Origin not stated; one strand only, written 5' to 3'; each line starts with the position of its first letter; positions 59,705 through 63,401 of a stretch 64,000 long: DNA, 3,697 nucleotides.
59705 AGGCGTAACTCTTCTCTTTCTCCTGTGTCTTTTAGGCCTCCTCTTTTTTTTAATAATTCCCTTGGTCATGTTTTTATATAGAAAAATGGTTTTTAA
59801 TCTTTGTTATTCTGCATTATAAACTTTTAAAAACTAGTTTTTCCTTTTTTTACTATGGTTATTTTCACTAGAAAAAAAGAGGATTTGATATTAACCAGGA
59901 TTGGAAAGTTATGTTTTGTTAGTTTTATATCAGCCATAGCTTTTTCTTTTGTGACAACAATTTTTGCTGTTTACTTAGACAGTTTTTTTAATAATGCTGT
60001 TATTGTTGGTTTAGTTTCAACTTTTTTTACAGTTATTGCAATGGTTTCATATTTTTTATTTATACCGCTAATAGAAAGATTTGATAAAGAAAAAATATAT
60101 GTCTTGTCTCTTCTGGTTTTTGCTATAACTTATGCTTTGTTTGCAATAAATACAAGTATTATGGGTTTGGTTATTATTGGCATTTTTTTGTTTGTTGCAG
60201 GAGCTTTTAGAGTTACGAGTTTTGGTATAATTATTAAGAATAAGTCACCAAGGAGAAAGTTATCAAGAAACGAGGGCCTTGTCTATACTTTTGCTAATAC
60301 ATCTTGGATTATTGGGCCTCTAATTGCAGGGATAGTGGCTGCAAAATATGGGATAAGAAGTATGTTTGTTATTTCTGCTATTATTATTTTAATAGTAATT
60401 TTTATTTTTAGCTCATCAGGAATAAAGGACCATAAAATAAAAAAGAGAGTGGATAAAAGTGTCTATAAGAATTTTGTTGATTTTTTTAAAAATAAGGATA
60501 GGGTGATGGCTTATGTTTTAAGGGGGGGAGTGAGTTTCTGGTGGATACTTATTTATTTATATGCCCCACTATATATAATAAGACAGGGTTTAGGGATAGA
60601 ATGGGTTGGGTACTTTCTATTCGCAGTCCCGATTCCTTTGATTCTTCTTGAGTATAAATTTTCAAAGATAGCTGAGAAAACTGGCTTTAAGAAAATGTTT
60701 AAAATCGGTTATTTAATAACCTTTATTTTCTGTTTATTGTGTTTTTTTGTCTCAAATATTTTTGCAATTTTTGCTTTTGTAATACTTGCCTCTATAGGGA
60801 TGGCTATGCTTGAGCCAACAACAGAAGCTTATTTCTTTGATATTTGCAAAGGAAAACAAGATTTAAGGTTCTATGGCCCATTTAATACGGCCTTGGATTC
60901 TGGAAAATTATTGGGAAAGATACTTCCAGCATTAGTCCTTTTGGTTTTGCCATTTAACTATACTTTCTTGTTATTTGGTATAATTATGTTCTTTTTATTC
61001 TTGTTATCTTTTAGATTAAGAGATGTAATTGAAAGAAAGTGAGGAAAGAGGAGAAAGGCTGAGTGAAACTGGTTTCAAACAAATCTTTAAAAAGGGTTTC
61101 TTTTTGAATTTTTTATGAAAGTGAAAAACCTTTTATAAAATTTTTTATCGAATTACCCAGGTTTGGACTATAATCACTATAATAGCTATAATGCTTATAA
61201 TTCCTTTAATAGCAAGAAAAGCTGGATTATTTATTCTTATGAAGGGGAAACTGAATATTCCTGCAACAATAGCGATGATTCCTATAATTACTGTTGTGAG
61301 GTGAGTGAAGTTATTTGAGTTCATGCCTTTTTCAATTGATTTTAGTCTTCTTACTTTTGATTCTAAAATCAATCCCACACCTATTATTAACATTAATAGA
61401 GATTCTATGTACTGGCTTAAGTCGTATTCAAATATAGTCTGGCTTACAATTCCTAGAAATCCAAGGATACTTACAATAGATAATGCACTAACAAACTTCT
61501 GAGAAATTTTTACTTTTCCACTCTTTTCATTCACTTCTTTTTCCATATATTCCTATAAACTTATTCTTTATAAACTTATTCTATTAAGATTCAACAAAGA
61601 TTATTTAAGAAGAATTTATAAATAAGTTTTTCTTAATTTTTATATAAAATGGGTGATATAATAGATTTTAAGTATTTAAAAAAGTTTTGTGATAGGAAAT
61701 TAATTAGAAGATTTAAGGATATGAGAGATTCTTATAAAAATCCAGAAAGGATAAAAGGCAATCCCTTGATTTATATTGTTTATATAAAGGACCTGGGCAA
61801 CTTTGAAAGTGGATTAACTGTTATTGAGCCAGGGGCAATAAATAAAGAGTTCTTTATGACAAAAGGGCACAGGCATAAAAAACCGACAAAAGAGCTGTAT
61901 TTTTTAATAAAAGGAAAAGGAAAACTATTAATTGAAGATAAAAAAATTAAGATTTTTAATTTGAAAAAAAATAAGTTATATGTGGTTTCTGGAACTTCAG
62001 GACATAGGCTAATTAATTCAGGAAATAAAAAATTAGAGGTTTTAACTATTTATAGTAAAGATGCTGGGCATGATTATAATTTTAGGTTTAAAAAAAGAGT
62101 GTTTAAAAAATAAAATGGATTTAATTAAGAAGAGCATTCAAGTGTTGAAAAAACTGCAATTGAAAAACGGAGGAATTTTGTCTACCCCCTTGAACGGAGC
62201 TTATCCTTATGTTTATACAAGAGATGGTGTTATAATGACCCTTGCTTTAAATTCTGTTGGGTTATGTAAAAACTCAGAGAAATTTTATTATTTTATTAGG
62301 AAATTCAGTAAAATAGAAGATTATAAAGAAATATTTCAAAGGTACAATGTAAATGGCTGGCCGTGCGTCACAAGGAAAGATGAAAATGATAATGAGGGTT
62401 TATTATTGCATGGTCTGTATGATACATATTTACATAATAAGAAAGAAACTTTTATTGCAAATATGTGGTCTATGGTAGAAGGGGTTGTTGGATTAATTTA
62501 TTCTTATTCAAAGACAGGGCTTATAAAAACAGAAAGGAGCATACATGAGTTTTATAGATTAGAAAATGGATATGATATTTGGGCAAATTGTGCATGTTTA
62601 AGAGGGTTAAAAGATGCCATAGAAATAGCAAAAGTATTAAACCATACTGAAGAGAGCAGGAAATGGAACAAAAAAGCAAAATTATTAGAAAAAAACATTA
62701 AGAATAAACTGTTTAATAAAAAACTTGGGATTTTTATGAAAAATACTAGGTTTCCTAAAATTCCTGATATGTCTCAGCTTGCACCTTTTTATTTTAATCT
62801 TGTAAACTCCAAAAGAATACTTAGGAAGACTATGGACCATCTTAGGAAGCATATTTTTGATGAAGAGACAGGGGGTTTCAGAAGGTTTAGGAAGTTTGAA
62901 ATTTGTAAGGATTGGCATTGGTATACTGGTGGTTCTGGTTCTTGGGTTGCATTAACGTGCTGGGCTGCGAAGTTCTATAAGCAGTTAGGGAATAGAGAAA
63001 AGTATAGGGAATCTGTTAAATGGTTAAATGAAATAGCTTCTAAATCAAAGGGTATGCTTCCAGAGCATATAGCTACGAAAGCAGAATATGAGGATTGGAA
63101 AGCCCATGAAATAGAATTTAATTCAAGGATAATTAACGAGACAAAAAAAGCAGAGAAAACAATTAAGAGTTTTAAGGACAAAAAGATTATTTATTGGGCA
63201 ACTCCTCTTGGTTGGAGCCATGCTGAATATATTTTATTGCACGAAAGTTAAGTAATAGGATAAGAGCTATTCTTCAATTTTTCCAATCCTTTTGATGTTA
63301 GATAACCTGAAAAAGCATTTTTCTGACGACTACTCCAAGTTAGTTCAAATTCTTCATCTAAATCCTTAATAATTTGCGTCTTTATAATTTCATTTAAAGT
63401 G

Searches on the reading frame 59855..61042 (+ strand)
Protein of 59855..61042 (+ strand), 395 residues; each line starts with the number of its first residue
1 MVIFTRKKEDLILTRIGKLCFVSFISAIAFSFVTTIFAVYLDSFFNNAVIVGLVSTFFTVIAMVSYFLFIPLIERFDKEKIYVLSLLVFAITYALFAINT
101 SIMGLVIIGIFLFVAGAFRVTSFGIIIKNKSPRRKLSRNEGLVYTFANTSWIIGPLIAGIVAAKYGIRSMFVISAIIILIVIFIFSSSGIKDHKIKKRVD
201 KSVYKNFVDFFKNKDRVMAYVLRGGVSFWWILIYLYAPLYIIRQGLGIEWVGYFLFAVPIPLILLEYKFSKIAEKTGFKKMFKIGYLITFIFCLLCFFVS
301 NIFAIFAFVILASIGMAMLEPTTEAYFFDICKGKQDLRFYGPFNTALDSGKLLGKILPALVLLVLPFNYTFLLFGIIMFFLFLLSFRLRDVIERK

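Call 24: search_protein_families(library=pfam, proteins=[window:59855-61042:+], max_evalue=0.001)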
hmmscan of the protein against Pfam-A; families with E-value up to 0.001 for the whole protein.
window:59855-61042:+ (395 aa): 3 families
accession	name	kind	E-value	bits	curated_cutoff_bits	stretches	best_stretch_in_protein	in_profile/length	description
PF07690.21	MFS_1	-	1e-37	130.3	33.4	2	19-258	1-244/347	Major Facilitator Superfamily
PF05977.19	MFS_3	-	3.5e-08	32.8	27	1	39-200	244-405/524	Transmembrane secretion effector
PF13347.12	MFS_2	-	2e-05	23.7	27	1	162-326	162-338/427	MFS/sugar transport protein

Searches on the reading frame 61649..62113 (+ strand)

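Call 66: search_protein_families(library=pfam, proteins=[window:61649-62113:+], max_evalue=0.001)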
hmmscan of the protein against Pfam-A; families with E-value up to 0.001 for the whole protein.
window:61649-62113:+ (154 aa): 2 families
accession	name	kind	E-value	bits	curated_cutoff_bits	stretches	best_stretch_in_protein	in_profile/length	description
PF06560.17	GPI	-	7.5e-14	51.8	20.7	1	53-148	51-157/182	Glucose-6-phosphate isomerase (GPI)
PF07883.17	Cupin_2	-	1.9e-06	27.9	27.2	1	73-135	13-70/70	Cupin domain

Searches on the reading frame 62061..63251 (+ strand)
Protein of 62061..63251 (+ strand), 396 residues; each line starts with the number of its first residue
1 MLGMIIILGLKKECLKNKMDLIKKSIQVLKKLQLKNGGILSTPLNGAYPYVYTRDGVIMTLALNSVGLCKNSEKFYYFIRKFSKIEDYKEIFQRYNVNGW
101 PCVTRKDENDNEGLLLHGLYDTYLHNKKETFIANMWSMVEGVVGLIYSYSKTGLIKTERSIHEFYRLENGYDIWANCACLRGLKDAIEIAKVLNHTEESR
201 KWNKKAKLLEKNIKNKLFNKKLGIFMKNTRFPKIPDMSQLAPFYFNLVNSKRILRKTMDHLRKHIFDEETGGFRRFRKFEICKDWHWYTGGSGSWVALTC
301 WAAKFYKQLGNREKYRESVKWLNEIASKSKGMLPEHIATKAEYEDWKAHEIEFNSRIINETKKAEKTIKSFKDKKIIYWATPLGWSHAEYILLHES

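Call 66: search_protein_families(library=pfam, proteins=[window:62061-63251:+], max_evalue=0.001)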
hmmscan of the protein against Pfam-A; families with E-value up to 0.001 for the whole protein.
window:62061-63251:+ (396 aa): 3 families
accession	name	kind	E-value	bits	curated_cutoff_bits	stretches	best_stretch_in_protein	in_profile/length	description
PF22422.2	MGH1-like_GH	-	5.8e-08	33.1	27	1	164-263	164-266/356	Mannosylglycerate hydrolase MGH1-like glycoside hydrolase domain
PF17389.8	Bac_rhamnosid6H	-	8.9e-07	28.9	24.5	1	172-265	168-254/339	Bacterial alpha-L-rhamnosidase 6 hairpin glycosidase domain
PF00723.27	Glyco_hydro_15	-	0.00033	20.1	22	0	110-357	125-388/427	Glycosyl hydrolases family 15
